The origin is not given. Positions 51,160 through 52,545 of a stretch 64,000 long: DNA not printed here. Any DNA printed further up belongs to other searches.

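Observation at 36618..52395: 15.5-kb single-strand signalling operon: 4 kinases, about 9-10 receiver domains, a cyclic-nucleotide output, and a stress box at its head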

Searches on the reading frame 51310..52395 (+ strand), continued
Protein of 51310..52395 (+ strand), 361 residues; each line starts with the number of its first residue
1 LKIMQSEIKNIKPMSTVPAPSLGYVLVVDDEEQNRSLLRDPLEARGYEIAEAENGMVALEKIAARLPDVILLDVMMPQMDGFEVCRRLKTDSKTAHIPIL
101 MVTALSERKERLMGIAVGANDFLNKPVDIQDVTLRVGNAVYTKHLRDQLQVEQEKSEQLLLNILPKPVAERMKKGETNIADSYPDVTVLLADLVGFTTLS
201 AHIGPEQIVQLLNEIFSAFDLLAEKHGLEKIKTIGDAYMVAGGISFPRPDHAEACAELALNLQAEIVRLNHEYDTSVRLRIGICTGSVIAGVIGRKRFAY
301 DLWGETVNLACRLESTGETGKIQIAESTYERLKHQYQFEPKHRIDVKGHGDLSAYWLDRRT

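Call 95: find_encoding_contigs(protein=P0113, flank=10000, max_places=1)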
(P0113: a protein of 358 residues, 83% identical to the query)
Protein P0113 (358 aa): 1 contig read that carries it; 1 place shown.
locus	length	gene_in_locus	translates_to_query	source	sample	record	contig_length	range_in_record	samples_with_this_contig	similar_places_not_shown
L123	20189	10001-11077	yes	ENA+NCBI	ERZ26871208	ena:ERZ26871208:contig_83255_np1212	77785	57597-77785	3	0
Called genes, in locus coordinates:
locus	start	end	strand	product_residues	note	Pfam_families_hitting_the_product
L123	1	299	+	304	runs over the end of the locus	PF00989:PAS (faint), PF13188:PAS_8 (weak), PF13426:PAS_9 (weak)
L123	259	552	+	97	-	-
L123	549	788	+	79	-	PF02518:HATPase_c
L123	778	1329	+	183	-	PF00072:Response_reg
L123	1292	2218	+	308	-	PF00072:Response_reg, PF00989:PAS, PF13426:PAS_9 (faint), PF08447:PAS_3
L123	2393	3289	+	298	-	PF02518:HATPase_c, PF00072:Response_reg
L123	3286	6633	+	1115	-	PF12729:4HB_MCP_1, PF08447:PAS_3, PF00989:PAS, PF08447:PAS_3, PF08448:PAS_4, PF13426:PAS_9, PF02518:HATPase_c, PF00072:Response_reg, +3 more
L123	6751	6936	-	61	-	-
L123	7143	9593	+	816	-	PF00989:PAS (weak), PF08448:PAS_4 (weak), PF00989:PAS, PF08448:PAS_4, PF08447:PAS_3, PF00512:HisKA, PF02518:HATPase_c, PF00072:Response_reg, +3 more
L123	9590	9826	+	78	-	PF00072:Response_reg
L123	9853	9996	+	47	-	-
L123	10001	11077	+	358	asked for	PF00072:Response_reg, PF00211:Guanylate_cyc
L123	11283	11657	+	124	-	PF00072:Response_reg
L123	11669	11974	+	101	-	PF02954:HTH_8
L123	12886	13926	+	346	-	PF01841:Transglut_core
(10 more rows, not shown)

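Call 97: find_encoding_contigs(protein=L122:352-771:+, flank=8000, max_places=1)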
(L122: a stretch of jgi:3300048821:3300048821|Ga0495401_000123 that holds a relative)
Protein L122:352-771:+ (140 aa): 24 contigs read that carry it; 1 place shown.
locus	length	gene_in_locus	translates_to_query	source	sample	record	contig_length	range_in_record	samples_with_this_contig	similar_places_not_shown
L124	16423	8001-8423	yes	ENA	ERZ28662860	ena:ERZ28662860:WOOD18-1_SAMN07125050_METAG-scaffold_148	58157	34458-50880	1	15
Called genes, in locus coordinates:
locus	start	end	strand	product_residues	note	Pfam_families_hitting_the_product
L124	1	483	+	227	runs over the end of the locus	PF00072:Response_reg, PF00196:GerE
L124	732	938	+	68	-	-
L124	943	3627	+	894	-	PF01339:CheB_methylest, PF03705:CheR_N, PF01739:CheR, PF13596:PAS_10, PF08448:PAS_4 (weak)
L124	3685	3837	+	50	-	-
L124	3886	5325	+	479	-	PF00989:PAS (weak), PF08448:PAS_4 (weak), PF13426:PAS_9 (faint), PF07730:HisKA_3, PF13581:HATPase_c_2 (weak), PF02518:HATPase_c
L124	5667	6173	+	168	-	PF00072:Response_reg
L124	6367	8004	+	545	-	PF00989:PAS, PF13188:PAS_8 (weak), PF13426:PAS_9 (weak), PF00512:HisKA, PF02518:HATPase_c, PF00072:Response_reg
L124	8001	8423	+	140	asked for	PF00072:Response_reg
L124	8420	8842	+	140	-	PF00072:Response_reg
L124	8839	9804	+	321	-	PF00512:HisKA, PF02518:HATPase_c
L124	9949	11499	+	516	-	PF00072:Response_reg, PF00512:HisKA, PF02518:HATPase_c, PF00072:Response_reg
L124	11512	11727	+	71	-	-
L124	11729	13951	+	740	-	PF00072:Response_reg, PF00512:HisKA (weak), PF02518:HATPase_c, PF00072:Response_reg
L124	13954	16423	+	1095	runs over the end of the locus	PF05231:MASE1, PF00989:PAS, PF08448:PAS_4, PF13426:PAS_9, PF00989:PAS, PF08447:PAS_3, PF00512:HisKA, PF02518:HATPase_c, +4 more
